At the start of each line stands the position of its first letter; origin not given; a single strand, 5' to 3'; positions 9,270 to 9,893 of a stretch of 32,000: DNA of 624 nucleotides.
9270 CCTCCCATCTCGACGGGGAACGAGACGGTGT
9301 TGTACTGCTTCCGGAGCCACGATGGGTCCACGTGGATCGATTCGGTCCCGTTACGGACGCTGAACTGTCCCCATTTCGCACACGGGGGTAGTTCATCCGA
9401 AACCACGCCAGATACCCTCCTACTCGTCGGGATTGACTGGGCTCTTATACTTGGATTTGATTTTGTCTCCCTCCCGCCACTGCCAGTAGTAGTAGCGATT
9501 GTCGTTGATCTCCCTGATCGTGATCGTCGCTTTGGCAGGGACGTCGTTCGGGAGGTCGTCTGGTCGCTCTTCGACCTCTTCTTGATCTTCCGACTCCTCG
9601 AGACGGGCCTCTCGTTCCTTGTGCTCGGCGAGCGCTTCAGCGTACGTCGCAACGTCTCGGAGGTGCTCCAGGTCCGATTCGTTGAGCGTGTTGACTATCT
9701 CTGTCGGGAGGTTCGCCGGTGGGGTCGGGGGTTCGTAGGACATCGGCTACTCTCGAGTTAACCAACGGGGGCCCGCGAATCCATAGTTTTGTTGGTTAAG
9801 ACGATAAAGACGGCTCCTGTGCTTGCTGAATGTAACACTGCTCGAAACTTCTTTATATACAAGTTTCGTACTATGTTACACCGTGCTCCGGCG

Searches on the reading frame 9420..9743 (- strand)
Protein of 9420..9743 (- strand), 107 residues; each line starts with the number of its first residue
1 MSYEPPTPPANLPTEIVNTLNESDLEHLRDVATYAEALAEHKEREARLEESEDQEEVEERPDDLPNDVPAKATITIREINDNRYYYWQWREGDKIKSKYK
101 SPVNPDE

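Call 21: search_protein_families(library=pfam, proteins=[window:9420-9743:-], max_evalue=0.01)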
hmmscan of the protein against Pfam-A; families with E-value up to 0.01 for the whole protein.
window:9420-9743:- (107 aa): 0 families

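Call 32: find_homologous_proteins(query=window:9420-9743:-)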
Query window:9420-9743:- (107 aa): 1474 proteins with E <= 0.001 among 1479 candidates; the best 120 are listed.
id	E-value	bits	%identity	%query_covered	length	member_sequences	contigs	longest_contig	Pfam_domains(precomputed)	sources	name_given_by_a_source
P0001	6.9e-57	208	91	100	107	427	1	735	PF20586.4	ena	-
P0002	7.1e-56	205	90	100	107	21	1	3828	PF20586.4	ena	-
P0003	1.9e-55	204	89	100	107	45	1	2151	PF20586.4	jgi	jgi:hypothetical protein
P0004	2.2e-55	204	86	100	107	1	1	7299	PF20586.4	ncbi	-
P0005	3.1e-55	203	87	100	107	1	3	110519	PF20586.4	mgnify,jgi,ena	mgnify:FL=1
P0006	5.5e-55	202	88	100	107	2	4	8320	PF20586.4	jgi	-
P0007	5.9e-55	202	89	100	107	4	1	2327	PF20586.4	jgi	-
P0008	1.6e-54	201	87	100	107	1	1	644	PF20586.4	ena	-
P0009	1.9e-54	201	86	100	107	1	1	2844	PF20586.4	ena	-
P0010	2.0e-54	201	86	100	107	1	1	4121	PF20586.4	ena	-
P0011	3.7e-54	200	90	100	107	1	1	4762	PF20586.4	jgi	-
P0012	3.8e-54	200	87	100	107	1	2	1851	PF20586.4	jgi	-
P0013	5.2e-54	199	87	100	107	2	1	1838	PF20586.4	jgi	-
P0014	9.5e-54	198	88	100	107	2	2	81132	PF20586.4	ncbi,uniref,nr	ncbi:hypothetical protein SAMN06266787_10865 [Halorubrum ezzemoulense]|uniref:DUF6788 domain-contain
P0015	9.7e-54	198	84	100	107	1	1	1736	PF20586.4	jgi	jgi:hypothetical protein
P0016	1.1e-53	198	85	100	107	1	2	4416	PF20586.4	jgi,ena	-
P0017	1.3e-53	198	86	100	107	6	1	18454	PF20586.4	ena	-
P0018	1.5e-53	198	85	100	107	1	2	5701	PF20586.4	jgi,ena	-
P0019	1.6e-53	198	85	100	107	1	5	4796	PF20586.4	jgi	jgi:hypothetical protein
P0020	2.3e-53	197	86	99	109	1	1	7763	PF20586.4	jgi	jgi:hypothetical protein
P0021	2.8e-53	197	86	100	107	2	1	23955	PF20586.4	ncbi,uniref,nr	ncbi:hypothetical protein [Natrinema soli]|uniref:DUF6788 domain-containing protein n=1 Tax=Natrinem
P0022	2.9e-53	197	85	100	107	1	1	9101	PF20586.4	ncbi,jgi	jgi:hypothetical protein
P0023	3.2e-53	197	86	100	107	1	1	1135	PF20586.4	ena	-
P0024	3.8e-53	196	84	100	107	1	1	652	PF20586.4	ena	-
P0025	4.1e-53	196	88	96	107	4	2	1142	PF20586.4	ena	-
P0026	4.3e-53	196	85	100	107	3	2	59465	PF20586.4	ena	-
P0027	4.4e-53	196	84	100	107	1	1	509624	PF20586.4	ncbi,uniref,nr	ncbi:hypothetical protein [Salinigranum halophilum]|uniref:hypothetical protein n=1 Tax=Salinigranum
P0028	4.4e-53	196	85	99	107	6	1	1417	PF20586.4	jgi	-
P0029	4.7e-53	196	87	100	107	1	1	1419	PF20586.4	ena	-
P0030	4.9e-53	196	85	100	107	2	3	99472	PF20586.4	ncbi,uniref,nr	ncbi:hypothetical protein EXE48_14550 [Halorubrum sp. ASP1]|uniref:DUF6788 domain-containing protein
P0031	6.8e-53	196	85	100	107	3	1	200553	PF20586.4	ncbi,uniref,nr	ncbi:hypothetical protein [Haloarcula litorea]|uniref:hypothetical protein n=1 Tax=Haloarcula litore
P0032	6.9e-53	196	85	100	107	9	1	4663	PF20586.4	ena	-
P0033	7.8e-53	195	87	100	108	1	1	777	PF20586.4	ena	-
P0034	8.7e-53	195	85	100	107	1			PF20586.4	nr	nr:hypothetical protein [Natrinema versiforme]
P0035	9.8e-53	195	83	100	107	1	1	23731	PF20586.4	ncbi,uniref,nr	ncbi:hypothetical protein [Natrialba sp. INN-245]|uniref:hypothetical protein n=1 Tax=Natrialba sp. 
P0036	1.5e-52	195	85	100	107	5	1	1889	PF20586.4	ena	-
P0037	1.5e-52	195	86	100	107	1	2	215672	PF20586.4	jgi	-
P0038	1.9e-52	194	85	100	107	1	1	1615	PF20586.4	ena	-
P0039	1.9e-52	194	87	97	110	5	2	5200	PF20586.4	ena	-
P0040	1.9e-52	194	84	100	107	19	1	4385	PF20586.4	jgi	-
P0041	2.0e-52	194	84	100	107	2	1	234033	PF20586.4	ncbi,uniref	ncbi:hypothetical protein ABSL23_00275 (plasmid) [Halobacterium sp. NMX12-1]|uniref:DUF6788 domain-c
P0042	2.2e-52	194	81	100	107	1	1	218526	PF20586.4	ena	-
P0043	2.4e-52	194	85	100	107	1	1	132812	PF20586.4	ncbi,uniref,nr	ncbi:hypothetical protein [Halobacterium jilantaiense]|uniref:DUF6788 domain-containing protein n=1 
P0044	2.5e-52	194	85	100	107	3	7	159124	PF20586.4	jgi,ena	-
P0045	2.6e-52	194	84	100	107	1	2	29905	PF20586.4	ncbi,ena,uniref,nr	ncbi:hypothetical protein SAMN06266787_1191 [Halorubrum ezzemoulense]|uniref:DUF6788 domain-containi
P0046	2.8e-52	194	85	100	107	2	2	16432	PF20586.4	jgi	-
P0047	2.8e-52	194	85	100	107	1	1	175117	PF20586.4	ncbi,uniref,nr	ncbi:hypothetical protein [Natronorubrum halophilum]|uniref:hypothetical protein n=1 Tax=Natronorubr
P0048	2.8e-52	194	85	100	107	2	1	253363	PF20586.4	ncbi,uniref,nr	ncbi:hypothetical protein B4589_016955 (plasmid) [Halolamina sp. CBA1230]|uniref:hypothetical protei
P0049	3.3e-52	193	86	100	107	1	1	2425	PF20586.4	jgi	-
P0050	3.4e-52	193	88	100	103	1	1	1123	PF20586.4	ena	-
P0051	3.4e-52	193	83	100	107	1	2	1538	PF20586.4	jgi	jgi:hypothetical protein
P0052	3.5e-52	193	84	100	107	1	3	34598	PF20586.4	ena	-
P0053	3.6e-52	193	85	99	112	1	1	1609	PF20586.4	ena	-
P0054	4.0e-52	193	83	100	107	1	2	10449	PF20586.4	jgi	jgi:hypothetical protein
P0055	4.5e-52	193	84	100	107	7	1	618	PF20586.4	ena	-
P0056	5.1e-52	193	82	100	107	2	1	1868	PF20586.4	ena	-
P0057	5.2e-52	193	82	99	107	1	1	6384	PF20586.4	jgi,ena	-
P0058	5.9e-52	193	83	100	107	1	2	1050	PF20586.4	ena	-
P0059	6.5e-52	192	86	100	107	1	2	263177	PF20586.4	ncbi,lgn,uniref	ncbi:hypothetical protein ABNG03_11795 [Halorubrum sp. RMP-47]|uniref:DUF6788 domain-containing prot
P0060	6.5e-52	192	83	100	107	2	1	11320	PF20586.4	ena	-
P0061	6.6e-52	192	84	100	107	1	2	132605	PF20586.4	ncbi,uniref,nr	ncbi:hypothetical protein PM022_13345 [Halorubrum ezzemoulense]|uniref:hypothetical protein n=1 Tax=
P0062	7.5e-52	192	85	100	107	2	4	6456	PF20586.4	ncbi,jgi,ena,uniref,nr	ncbi:hypothetical protein [Halorubrum sp. SD626R]|uniref:hypothetical protein n=1 Tax=Halorubrum sp.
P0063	7.6e-52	192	83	100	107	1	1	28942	PF20586.4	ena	-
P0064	8.2e-52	192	84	100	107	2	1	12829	PF20586.4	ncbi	-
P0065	8.9e-52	192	84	100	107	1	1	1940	PF20586.4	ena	-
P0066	9.2e-52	192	84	100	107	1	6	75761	PF20586.4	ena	-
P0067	1.0e-51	192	82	100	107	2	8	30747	PF20586.4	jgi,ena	jgi:hypothetical protein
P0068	1.3e-51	191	82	100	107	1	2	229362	PF20586.4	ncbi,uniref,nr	ncbi:hypothetical protein [Halobellus litoreus]|uniref:DUF6788 domain-containing protein n=1 Tax=Hal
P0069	1.4e-51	191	82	100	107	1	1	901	PF20586.4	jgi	-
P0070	1.4e-51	191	80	100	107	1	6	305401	PF20586.4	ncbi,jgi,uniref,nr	ncbi:hypothetical protein B4589_017680 (plasmid) [Halolamina sp. CBA1230]|jgi:hypothetical protein|u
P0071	1.5e-51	191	83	100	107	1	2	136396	PF20586.4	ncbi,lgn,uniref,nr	ncbi:hypothetical protein C475_18893 [Halosimplex carlsbadense 2-9-1]|uniref:DUF6788 domain-containi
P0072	1.5e-51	191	83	100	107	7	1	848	PF20586.4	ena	-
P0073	1.5e-51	191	83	100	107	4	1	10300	PF20586.4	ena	-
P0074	1.7e-51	191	82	100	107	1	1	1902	PF20586.4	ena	-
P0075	1.8e-51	191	83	100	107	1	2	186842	PF20586.4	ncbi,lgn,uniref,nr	ncbi:hypothetical protein SAMN04488066_106157 [Halorubrum aquaticum]|uniref:DUF6788 domain-containin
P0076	1.8e-51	191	82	100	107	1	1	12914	PF20586.4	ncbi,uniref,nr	ncbi:hypothetical protein RBH20_21190 [Haloarcula sp. H-GB4]|uniref:hypothetical protein n=1 Tax=Hal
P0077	2.4e-51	191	84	100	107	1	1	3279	PF20586.4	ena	-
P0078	2.5e-51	191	83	100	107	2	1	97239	PF20586.4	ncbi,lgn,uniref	ncbi:hypothetical protein [Haloferax volcanii]|uniref:hypothetical protein n=1 Tax=Haloferax volcani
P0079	2.5e-51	191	82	100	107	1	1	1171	PF20586.4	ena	-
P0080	2.6e-51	191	83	99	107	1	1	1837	PF20586.4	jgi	jgi:hypothetical protein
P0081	2.7e-51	191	83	100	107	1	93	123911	PF20586.4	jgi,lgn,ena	jgi:hypothetical protein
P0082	2.8e-51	190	83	99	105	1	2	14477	PF20586.4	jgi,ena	-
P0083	3.0e-51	190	83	100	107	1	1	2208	PF20586.4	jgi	-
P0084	3.0e-51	190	84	100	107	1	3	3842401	PF20586.4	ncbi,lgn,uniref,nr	ncbi:hypothetical protein [Haloarchaeobius iranensis]|uniref:DUF6788 domain-containing protein n=1 T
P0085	3.5e-51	190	83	100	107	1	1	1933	PF20586.4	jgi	-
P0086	3.7e-51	190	81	100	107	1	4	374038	PF20586.4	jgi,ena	-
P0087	4.0e-51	190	80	100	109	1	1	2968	PF20586.4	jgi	jgi:hypothetical protein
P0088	4.3e-51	190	85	100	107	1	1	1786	PF20586.4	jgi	-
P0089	5.2e-51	190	84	96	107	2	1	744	PF20586.4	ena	-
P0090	5.4e-51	190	79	100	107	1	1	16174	PF20586.4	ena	-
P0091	5.5e-51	190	81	99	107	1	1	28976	PF20586.4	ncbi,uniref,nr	ncbi:hypothetical protein J2751_002826 [Halorubrum alkaliphilum]|uniref:DUF6788 domain-containing pr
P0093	6.0e-51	189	82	100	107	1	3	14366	PF20586.4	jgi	jgi:hypothetical protein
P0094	6.3e-51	189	83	100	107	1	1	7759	PF20586.4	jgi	-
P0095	6.5e-51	189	82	100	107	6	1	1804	PF20586.4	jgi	jgi:hypothetical protein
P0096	6.7e-51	189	81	100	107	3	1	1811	PF20586.4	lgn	-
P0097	7.1e-51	189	82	100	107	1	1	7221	PF20586.4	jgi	jgi:hypothetical protein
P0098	7.6e-51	189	82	100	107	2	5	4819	PF20586.4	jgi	-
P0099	8.1e-51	189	82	100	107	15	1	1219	PF20586.4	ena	-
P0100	8.6e-51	189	81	100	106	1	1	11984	PF20586.4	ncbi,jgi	-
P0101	9.3e-51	189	80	100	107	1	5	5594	PF20586.4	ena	-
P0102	9.4e-51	189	83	100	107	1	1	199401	PF20586.4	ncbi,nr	ncbi:hypothetical protein DVK02_13510 [Halobellus sp. Atlit-31R]|nr:hypothetical protein DVK02_13510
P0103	9.5e-51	189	83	100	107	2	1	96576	PF20586.4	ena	-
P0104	9.6e-51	189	81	100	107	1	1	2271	PF20586.4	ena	-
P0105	9.8e-51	189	81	100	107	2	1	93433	PF20586.4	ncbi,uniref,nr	ncbi:hypothetical protein DJ73_06330 [Halorubrum sp. Ea1]|uniref:hypothetical protein n=1 Tax=Haloru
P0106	1.0e-50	189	82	100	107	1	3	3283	PF20586.4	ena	-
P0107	1.1e-50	189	83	99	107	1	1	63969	PF20586.4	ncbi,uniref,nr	ncbi:hypothetical protein EGH21_21685 [Halomicroarcula sp. F13]|uniref:DUF6788 domain-containing pro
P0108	1.1e-50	188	80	100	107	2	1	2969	PF20586.4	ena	-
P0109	1.2e-50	188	81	100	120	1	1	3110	PF20586.4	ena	-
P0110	1.3e-50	188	82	100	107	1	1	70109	PF20586.4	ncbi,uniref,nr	ncbi:hypothetical protein GS429_06035 [Natronorubrum sp. JWXQ-INN-674]|uniref:DUF6788 domain-contain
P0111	1.5e-50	188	81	100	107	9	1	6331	PF20586.4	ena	-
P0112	1.6e-50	188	85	94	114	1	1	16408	PF20586.4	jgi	jgi:hypothetical protein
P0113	1.7e-50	188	80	100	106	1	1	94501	PF20586.4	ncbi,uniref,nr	ncbi:hypothetical protein [Haloarcula marina]|uniref:hypothetical protein n=1 Tax=Haloarcula marina 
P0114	1.7e-50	188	84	97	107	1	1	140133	PF20586.4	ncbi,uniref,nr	ncbi:hypothetical protein [Natrinema amylolyticum]|uniref:hypothetical protein n=1 Tax=Natrinema amy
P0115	1.8e-50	188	81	99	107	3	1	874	PF20586.4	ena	-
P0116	1.8e-50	188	80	100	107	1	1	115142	PF20586.4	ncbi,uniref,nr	ncbi:hypothetical protein [Natrinema salsiterrestre]|uniref:DUF6788 domain-containing protein n=1 Ta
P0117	1.8e-50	188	83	99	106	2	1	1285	PF20586.4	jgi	-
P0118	1.8e-50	188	80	100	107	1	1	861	PF20586.4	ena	-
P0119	1.8e-50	188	83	96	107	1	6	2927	PF20586.4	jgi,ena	-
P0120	1.9e-50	188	78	100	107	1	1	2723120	PF20586.4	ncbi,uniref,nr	ncbi:hypothetical protein [Halococcoides cellulosivorans]|uniref:DUF6788 domain-containing protein n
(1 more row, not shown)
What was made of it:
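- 9420..9743 (-): 107-aa DUF6788 (PF20586) protein, the proposed cognate DNA-binding protein. The model has N-terminal helices, an acidic linker and a C-terminal three-stranded beta sheet. 1474 homologs, which carry the precomputed Pfam assignment PF20586 (call 32).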

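Call 33: search_protein_families(library=ncbifam, proteins=[window:9420-9743:-], max_evalue=0.01)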
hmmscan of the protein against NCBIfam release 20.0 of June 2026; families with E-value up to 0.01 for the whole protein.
window:9420-9743:- (107 aa): 0 families

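Call 34: find_related_loci(query=window:9423-9743:-, collection=viral_contigs, flank=3000)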
Query window:9423-9743:- (107 aa) in viral_contigs; peptide patterns used: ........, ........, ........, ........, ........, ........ (x = any residue, [..] = any of these).
31 stretches matched a pattern, but none encodes a relative of the query by tblastn (E <= 1e-3).

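Call 37: search_protein_families(library=pfam, proteins=[window:9420-9743:-], max_evalue=10)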
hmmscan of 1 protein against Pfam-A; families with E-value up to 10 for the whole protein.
window:9420-9743:- (107 aa): 0 families

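Call 39: find_related_loci(query=A2, collection=metagenome_contigs, flank=4000)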
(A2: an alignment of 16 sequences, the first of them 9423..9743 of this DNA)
Query A2 (107 aa) in metagenome_contigs; peptide patterns used: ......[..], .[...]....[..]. (x = any residue, [..] = any of these).
600 stretches matched a pattern (row limit reached: there are more); 341 encode a relative of the query (tblastn E <= 1e-3); the best 80 are kept; 80 distinct loci.
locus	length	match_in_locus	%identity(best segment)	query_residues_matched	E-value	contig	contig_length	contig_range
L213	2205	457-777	92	1-107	3e-63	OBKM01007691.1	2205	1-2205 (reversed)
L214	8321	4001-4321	92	1-107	8e-62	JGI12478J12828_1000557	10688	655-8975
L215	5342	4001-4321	89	1-107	3e-61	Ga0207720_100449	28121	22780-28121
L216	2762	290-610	91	1-107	1e-61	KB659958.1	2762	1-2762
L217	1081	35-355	90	1-107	5e-65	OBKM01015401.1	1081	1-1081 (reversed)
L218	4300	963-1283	90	1-107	1e-60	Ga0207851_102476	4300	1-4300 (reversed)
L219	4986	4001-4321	89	1-107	1e-60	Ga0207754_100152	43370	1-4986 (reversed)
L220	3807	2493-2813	88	1-107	2e-60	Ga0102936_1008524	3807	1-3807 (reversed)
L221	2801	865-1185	88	1-107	1e-60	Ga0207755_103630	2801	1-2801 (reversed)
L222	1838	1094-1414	88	1-107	6e-62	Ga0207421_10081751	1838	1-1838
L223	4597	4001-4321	89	1-107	2e-60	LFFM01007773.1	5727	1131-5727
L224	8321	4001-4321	88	1-107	4e-60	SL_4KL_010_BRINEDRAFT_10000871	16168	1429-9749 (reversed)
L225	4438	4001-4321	89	1-107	5e-60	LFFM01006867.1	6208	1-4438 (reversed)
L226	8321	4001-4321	88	1-107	4e-60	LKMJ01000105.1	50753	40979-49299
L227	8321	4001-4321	88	1-107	8e-60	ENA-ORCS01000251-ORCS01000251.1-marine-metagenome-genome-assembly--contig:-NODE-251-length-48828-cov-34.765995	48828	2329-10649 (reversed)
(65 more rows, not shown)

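Call 49: predict_structure(alignment_id=A3)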
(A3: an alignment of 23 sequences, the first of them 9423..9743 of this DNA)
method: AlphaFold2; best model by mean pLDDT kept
length: 107 residues; sequences in the alignment: 23
mean_pLDDT: 60.8   pTM: 0.32
mean pLDDT of the five models: 60.8, 60.4, 59.5, 57.3, 53.9
residues with pLDDT >= 90: 0; 70-90: 28; 50-70: 62; < 50: 17
segments of 3 or more residues with pLDDT < 50: 50-58
pLDDT, mean of each block of 10 residues (from residue 1): 53 51 54 62 57 47 65 73 75 76 53
secondary structure, 60 per line:
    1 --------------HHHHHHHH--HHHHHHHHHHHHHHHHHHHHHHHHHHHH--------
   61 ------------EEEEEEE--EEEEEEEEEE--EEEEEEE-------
elements in order: H15-22 H25-52 E73-79 E82-91 E94-100
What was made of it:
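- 9420..9743 (-): AF2 model (call 49).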

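Call 56: fold_search(model_id=the predicted structure, library=pdb)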
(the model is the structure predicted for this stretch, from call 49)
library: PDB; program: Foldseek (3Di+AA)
matches with E <= 10: 525; with E <= 0.001: 0
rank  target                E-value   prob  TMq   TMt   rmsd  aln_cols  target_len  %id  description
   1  2eko_MODEL_1_A        5.7e-01  0.51  0.22  0.25   2.7        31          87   13  Solution structure of RUH-073, a Pseudo Chromo Domain from Human cDNA (released 2007-09-25)
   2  4wpy                  9.3e-01  0.75  0.27  0.32   2.5        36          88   19  Racemic crystal structure of Rv1738 from Mycobacterium tuberculosis (Form-II) (released 2015-03-18)
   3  3p87_A                1.3e+00  0.30  0.25  0.13   3.4        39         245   15  Structure of human PCNA bound to RNASEH2B PIP box peptide (released 2011-02-02)
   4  7bup_B                1.3e+00  0.28  0.25  0.12   3.8        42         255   12  Crystal structure of PCNA from pathogenic yeast Candida albicans (released 2021-02-17)
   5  5nbq_G                1.3e+00  0.21  0.20  0.17   4.1        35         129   20  The structure of the tripartite complex between OspE, the C-terminal domains of factor H and C3dg (released 2017-12-06)
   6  4wsp                  1.3e+00  0.72  0.28  0.37   2.2        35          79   20  Racemic crystal structure of Rv1738 from Mycobacterium tuberculosis (Form-I) (released 2015-03-18)
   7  4bxm_B                1.3e+00  0.25  0.21  0.18   3.2        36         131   22  Complement regulator acquiring outer surface protein BbCRASP-4 or ErpC from Borrelia burgdorferi (released 2014-07-23)
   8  9n81_C                1.4e+00  0.60  0.29  0.14   3.1        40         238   12  A gap-filling complex with Pol mu engaged in the NHEJ Pathway (released 2025-04-23)
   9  6qcg_C                1.6e+00  0.23  0.25  0.13   3.5        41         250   15  PCNA complex with Cdt1 N-terminal PIP-box peptide (released 2019-01-23)
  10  9gy0_F                1.6e+00  0.20  0.23  0.12   8.1        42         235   14  Cryo_EM structure of human FAN1 R507H mutant in complex with 5' flap DNA substrate and PCNA (released 2025-01-29)
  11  6qcg_F                1.7e+00  0.21  0.25  0.12   3.6        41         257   17  PCNA complex with Cdt1 N-terminal PIP-box peptide (released 2019-01-23)
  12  9a1f_R                1.8e+00  0.11  0.26  0.24  10.8       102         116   15  Integrative structure of the XcpGHIJK pseudo pilus filament model of a type II secretion system (released 2021-06-18)
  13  2pma_A                1.9e+00  0.51  0.26  0.22   2.4        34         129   20  Structural Genomics, the crystal structure of a protein Lpg0085 with unknown function (DUF785) from Legionella pneumop (released 2007-05-22)
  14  5m8e_A                2.1e+00  0.35  0.24  0.09   3.4        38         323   26  Crystal structure of a GH43 arabonofuranosidase from Weissella sp. strain 142 (released 2017-05-10)
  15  2qm4_C                2.1e+00  0.21  0.25  0.13   3.9        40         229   12  Crystal structure of human XLF/Cernunnos, a non-homologous end-joining factor (released 2007-12-11)
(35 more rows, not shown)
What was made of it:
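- On Operator set of an autoregulated mobile-element regulator (KorA/KorB-like logic): The fold search was uninformative (call 56).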

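Call 60: search_dna_similar(query=window:9423-9743:-, collection=phages, mode=protein, max_evalue=0.001, max_rows=40)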
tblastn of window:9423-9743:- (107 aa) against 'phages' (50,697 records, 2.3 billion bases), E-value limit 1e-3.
Records with a match: 2; places in all: 2; records where one place covers at least 80% of the query: 2.
Best place of each record, by identity: <60% 2.
By first word of the organism name: Halobacterium 2.
By host as written in the record: Halobacterium salinarum strain S9 2.
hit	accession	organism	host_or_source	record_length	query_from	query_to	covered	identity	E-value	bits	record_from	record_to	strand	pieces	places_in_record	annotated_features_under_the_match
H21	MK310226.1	Halobacterium phage ChaoS9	Halobacterium salinarum strain S9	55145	12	106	89%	46.5%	5e-13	69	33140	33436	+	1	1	uncharacterized protein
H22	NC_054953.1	Halobacterium phage ChaoS9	Halobacterium salinarum strain S9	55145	12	106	89%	46.5%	5e-13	69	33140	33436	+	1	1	uncharacterized protein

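Call 66: search_protein_representatives(alignment_id=A3)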
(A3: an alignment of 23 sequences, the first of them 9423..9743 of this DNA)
Query: 23 sequences, 107 profile positions. Proteins with E-value up to 0.001 (for the whole library): 348; up to 1e-10: 188; up to 1e-30: 13. The best 150 are listed.
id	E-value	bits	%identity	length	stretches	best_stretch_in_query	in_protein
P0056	8.0e-56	203.1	-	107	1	1-107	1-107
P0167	1.8e-43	163.4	-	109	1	1-102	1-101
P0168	1.2e-42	160.7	-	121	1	19-107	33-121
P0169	4.7e-41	155.6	-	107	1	1-107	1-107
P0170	5.0e-38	145.9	-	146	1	1-81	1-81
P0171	1.4e-35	138.1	-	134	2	52-106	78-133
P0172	2.7e-34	133.9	-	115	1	1-107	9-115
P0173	6.6e-34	132.7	-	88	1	1-84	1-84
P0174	1.3e-33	131.7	-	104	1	1-107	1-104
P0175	4.8e-32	126.7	-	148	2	57-106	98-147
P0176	6.0e-32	126.4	-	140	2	57-105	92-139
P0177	1.2e-31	125.4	-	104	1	24-104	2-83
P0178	1.4e-31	125.2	-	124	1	1-106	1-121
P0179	2.4e-30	121.2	-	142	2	41-107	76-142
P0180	6.2e-30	119.9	-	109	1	4-106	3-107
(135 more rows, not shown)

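Call 74: search_dna_similar(query=window:9423-9743:-, collection=plasmids, mode=protein, max_evalue=0.00001, max_rows=60, rows=spread)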
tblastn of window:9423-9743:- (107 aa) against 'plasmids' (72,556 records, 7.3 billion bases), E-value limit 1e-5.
Records with a match: 221; places in all: 314; records where one place covers at least 80% of the query: 202.
Best place of each record, by identity: 90-95% 13; 80-90% 48; 60-80% 109; <60% 51.
By first word of the organism name: Haloarcula 26; Halobacterium 22; Natrinema 22; Halorussus 13; Haladaptatus 12; Haloferax 11; Halorubrum 10; Haloplanus 7; Halobaculum 7; Haloterrigena 7; and 37 more.
By predicted mobility (MOB-suite, as given by PLSDB): non-mobilizable 221.
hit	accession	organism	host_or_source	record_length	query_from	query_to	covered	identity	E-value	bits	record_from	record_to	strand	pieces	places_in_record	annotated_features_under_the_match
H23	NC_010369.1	Halobacterium salinarum NRC-34001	-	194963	1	107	100%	92.5%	6e-52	181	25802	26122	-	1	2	hypothetical protein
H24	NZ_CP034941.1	Halorubrum ezzemoulense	Cell Culture,Hypersaline Lake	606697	1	107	100%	91.6%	4e-51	179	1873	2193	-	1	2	hypothetical protein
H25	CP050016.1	Haloarcula sp. JP-L23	-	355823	1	107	100%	90.7%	4e-51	178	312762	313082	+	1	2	hypothetical protein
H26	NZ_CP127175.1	Natrialbaceae archaeon AArc-T1-2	sediments,sediments from hypersaline ...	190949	1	107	100%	89.7%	4e-51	179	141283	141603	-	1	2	hypothetical protein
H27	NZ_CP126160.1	Halobaculum halobium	cell culture,sediment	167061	1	107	100%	89.7%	5e-49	172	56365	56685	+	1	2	hypothetical protein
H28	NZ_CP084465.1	Halomicrobium salinisoli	cell culture,gobi saline soil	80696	1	106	99%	87.7%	9e-48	169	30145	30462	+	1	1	hypothetical protein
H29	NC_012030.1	Halorubrum lacusprofundi ATCC 49239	-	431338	1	107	100%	86.0%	8e-49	172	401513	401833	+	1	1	hypothetical protein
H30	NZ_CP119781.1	Haloarcula litorea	cell culture,sediment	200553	1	107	100%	85.0%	3e-49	173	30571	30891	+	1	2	hypothetical protein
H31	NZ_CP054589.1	Halolamina sp. CBA1230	solar salt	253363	1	107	100%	85.0%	5e-46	164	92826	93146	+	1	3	hypothetical protein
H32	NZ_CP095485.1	Halorientalis litorea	cell culture,salt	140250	1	107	100%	84.1%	2e-48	171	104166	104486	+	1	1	hypothetical protein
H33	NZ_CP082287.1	Halobaculum roseum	cell culture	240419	1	107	100%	84.1%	3e-40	147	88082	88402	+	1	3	hypothetical protein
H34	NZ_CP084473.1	Natrinema sp. DC36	cell culture,sediment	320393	1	106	99%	84.0%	2e-42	153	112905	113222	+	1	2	none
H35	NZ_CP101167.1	Haloglomus halophilum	cell culture,salt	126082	1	107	100%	81.5%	3e-42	153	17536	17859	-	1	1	hypothetical protein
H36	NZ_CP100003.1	Halorussus vallis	cell culture,saline soil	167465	1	107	100%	81.3%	1e-42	154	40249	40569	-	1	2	hypothetical protein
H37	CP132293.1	Haloferacaceae archaeon XH8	cell culture,Pickle salt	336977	1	107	100%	79.6%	3e-43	156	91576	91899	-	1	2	record has no annotation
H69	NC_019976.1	Natronococcus occultus SP4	-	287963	13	105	87%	49.0%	7e-15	76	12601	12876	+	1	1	hypothetical protein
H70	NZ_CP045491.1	Natronorubrum aibiense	single cell,Xinjiang Aibi Salt Lake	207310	2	98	91%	43.3%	1e-12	69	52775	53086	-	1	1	hypothetical protein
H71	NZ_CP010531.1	Haloarcula sp. CBA1115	monoisolate,Solar salt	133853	2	105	97%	39.2%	9e-7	52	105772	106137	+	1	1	hypothetical protein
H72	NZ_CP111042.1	Haladaptatus caseinilyticus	cell culture,sediment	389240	6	107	95%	37.6%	5e-13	70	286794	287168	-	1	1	hypothetical protein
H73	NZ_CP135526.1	Halomontanus rarus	Salt lake,Salt lake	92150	5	107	96%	36.7%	7e-6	50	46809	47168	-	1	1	hypothetical protein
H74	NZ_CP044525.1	Halorussus halophilus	pure culture,marine solar saltern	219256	6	107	95%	36.6%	3e-13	71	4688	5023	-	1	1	hypothetical protein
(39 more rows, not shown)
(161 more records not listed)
